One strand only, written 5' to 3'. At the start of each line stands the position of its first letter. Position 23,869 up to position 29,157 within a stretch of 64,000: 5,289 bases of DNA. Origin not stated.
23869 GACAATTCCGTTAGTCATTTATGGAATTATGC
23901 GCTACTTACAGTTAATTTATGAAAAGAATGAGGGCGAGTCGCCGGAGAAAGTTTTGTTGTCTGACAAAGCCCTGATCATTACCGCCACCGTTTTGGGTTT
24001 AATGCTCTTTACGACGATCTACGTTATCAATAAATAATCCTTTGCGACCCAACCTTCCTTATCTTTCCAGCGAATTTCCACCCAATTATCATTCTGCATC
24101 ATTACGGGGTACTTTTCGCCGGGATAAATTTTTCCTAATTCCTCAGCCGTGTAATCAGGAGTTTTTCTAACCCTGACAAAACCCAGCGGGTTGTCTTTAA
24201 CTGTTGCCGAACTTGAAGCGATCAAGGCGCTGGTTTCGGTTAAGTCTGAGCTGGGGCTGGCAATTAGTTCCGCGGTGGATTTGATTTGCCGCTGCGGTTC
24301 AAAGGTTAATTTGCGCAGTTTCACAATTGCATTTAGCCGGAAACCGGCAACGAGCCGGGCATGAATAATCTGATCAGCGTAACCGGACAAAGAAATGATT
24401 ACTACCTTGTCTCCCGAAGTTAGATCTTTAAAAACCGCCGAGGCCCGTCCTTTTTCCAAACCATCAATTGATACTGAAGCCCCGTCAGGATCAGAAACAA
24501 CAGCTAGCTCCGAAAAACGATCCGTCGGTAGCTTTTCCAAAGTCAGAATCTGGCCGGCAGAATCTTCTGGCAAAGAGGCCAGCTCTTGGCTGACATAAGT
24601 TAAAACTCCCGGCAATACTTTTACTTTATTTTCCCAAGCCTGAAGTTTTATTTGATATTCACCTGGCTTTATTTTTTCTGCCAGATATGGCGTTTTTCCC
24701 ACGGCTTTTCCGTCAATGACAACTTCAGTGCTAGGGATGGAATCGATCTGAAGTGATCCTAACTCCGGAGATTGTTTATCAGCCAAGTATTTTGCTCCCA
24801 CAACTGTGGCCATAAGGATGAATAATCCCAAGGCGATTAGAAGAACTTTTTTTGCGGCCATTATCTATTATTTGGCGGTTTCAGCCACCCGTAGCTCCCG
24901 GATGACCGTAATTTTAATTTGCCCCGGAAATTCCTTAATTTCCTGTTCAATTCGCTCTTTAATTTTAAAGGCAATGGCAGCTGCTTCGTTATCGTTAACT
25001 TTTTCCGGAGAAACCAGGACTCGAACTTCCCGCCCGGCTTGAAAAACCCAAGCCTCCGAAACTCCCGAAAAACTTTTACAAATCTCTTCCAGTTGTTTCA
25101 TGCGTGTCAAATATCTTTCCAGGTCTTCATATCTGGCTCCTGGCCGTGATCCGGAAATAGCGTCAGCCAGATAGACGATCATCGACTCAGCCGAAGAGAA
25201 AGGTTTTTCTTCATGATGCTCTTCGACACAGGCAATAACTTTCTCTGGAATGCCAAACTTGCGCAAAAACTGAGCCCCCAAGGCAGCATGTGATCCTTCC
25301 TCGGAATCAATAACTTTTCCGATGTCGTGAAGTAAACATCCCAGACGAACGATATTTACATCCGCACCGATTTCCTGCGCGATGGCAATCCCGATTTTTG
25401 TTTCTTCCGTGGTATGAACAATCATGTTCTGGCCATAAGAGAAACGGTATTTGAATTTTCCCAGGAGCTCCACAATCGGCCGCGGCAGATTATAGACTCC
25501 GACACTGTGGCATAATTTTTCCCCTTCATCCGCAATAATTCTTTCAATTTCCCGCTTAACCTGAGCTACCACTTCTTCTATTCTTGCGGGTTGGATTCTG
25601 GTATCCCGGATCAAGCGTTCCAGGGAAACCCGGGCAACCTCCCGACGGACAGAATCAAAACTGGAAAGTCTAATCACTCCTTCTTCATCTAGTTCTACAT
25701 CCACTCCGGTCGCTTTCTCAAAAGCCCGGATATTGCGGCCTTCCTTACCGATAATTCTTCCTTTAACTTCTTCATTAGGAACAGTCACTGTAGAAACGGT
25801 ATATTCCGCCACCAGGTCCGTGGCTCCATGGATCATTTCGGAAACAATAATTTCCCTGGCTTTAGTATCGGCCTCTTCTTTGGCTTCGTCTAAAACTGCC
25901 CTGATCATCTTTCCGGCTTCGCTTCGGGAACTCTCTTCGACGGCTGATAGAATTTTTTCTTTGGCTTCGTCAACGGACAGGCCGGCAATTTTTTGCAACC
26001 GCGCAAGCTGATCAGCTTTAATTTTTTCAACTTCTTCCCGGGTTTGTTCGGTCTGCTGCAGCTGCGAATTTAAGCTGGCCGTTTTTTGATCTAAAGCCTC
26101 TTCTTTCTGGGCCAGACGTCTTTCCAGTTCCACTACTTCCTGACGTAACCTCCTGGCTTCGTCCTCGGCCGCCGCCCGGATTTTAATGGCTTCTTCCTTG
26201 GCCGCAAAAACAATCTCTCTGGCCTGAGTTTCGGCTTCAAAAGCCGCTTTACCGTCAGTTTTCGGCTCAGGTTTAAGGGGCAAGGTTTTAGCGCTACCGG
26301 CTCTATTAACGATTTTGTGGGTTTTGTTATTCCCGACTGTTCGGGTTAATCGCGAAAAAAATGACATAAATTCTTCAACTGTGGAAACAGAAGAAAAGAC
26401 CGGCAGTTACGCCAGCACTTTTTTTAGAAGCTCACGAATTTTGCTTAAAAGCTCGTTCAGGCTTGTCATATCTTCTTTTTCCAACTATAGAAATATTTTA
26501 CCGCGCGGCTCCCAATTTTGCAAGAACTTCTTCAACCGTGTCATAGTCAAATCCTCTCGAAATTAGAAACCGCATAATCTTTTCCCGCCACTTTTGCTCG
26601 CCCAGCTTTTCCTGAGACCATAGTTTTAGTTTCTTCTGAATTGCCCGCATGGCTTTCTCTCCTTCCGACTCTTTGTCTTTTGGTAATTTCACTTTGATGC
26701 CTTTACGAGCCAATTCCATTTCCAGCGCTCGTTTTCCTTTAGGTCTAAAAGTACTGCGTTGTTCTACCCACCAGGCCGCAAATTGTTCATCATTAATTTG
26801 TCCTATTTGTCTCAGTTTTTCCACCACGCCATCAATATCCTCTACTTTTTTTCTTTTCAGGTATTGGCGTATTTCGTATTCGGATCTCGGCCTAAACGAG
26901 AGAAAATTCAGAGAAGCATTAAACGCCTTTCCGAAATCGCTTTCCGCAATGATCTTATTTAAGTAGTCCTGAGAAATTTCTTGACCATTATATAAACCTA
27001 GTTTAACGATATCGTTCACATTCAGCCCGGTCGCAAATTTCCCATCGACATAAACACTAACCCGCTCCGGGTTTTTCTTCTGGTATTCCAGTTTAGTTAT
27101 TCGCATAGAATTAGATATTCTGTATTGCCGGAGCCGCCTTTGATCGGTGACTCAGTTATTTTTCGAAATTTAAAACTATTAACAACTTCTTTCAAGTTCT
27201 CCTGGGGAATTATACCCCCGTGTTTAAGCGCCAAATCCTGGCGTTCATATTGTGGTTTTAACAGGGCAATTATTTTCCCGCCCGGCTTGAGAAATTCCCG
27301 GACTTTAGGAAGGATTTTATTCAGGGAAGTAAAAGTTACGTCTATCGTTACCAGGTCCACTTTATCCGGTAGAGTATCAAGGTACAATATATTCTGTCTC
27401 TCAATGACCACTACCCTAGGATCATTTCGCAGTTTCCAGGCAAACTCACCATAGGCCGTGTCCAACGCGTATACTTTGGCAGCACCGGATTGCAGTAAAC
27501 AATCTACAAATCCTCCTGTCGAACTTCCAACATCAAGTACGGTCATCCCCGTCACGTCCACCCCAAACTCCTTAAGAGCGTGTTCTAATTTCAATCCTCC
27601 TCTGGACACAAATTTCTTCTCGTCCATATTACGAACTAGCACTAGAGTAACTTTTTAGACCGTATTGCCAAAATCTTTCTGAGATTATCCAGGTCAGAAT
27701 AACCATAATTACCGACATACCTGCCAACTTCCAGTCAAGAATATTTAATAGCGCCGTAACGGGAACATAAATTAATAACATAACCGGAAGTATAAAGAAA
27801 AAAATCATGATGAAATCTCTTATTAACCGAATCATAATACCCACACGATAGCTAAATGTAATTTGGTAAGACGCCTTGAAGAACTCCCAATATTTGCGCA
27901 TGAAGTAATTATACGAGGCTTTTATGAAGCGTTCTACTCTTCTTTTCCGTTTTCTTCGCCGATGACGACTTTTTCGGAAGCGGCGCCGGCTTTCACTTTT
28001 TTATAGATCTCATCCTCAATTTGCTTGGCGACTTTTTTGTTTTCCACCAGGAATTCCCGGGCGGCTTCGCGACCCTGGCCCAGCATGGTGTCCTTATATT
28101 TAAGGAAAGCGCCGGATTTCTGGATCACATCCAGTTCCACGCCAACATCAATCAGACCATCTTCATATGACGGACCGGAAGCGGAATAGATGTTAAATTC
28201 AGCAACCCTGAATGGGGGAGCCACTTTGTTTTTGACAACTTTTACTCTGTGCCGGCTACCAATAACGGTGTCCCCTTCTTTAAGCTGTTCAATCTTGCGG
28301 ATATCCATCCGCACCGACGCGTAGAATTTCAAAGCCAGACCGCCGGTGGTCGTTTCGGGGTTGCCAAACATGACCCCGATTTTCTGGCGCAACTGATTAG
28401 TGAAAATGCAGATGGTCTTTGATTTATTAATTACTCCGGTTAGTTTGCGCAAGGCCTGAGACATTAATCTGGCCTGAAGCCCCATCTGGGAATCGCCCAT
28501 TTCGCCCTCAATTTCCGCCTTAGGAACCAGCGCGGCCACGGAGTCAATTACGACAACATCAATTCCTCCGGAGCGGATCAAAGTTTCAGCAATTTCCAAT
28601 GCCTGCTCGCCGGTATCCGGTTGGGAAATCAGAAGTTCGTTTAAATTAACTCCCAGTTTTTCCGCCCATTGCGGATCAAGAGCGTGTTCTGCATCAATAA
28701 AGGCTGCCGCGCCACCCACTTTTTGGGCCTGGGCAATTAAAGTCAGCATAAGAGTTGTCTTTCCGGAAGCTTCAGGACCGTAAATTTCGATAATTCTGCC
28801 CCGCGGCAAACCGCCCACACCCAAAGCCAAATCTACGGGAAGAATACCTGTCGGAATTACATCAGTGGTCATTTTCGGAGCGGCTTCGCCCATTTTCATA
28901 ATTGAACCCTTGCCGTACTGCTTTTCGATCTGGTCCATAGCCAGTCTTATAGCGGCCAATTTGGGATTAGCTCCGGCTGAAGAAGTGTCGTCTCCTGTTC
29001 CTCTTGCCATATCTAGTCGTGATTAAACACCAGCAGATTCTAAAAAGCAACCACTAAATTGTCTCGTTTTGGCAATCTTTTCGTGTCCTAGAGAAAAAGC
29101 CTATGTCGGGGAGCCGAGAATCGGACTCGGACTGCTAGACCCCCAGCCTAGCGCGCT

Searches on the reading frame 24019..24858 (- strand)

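Call 34: search_protein_families(library=pfam, proteins=[window:24019-24858:-], max_evalue=0.0001)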
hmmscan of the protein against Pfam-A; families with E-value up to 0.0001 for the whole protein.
window:24019-24858:- (279 aa): 2 families
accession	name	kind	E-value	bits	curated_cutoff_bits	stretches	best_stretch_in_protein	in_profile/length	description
PF08308.17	PEGA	-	6.5e-17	61.6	20.8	2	116-183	2-69/71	PEGA domain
PF08239.17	SH3_3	-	3.1e-09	37.3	27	1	228-276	3-53/54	Bacterial SH3 domain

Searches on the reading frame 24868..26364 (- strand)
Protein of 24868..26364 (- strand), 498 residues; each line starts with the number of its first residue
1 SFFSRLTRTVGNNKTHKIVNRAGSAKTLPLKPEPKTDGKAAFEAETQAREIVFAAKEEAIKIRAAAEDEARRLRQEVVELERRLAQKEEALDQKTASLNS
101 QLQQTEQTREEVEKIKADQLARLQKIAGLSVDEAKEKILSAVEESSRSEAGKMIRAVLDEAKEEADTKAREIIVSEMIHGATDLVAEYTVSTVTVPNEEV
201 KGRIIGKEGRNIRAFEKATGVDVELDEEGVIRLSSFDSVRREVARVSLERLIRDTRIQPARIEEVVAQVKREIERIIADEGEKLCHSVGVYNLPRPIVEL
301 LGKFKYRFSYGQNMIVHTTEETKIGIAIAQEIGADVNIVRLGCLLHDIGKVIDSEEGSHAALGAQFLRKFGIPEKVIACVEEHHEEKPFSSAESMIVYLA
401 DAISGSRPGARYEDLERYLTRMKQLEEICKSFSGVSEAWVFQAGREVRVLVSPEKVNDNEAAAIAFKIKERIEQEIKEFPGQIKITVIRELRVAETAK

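Call 34: search_protein_families(library=pfam, proteins=[window:24868-26364:-], max_evalue=0.0001)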
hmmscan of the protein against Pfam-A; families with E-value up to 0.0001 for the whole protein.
window:24868-26364:- (498 aa): 3 families
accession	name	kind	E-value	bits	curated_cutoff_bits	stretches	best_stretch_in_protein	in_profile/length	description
PF12072.13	RNase_Y_N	-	2.9e-26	92.6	32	1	39-179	42-196/201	RNase Y N-terminal region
PF01966.28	HD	-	1.5e-15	57.9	22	1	317-404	4-114/116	HD domain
PF00013.35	KH_1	-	3.9e-07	30.2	21.5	1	192-234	3-51/66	KH domain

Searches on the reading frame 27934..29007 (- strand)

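Call 34: search_protein_families(library=pfam, proteins=[window:27934-29007:-], max_evalue=0.0001)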
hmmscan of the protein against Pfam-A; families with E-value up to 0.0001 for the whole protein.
window:27934-29007:- (357 aa): 6 families
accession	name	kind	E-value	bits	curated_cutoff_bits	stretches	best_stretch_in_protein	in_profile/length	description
PF00154.27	RecA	-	8.7e-132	438.8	27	1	19-278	2-260/262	recA bacterial DNA recombination protein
PF21096.2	RecA_C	-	1.4e-19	70.4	27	1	285-338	3-56/57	RecA C-terminal domain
PF08423.17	Rad51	-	8.6e-08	32.2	22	1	51-239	8-212/244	Rad51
PF06745.19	ATPase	-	8.9e-08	32.2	26.6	1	51-123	1-75/231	KaiC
PF13481.12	AAA_25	-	3.9e-05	23.8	27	0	65-163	28-158/195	AAA domain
PF01637.24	ATPase_2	-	4.2e-05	23.9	33.2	1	71-202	21-115/225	ATPase domain predominantly from Archaea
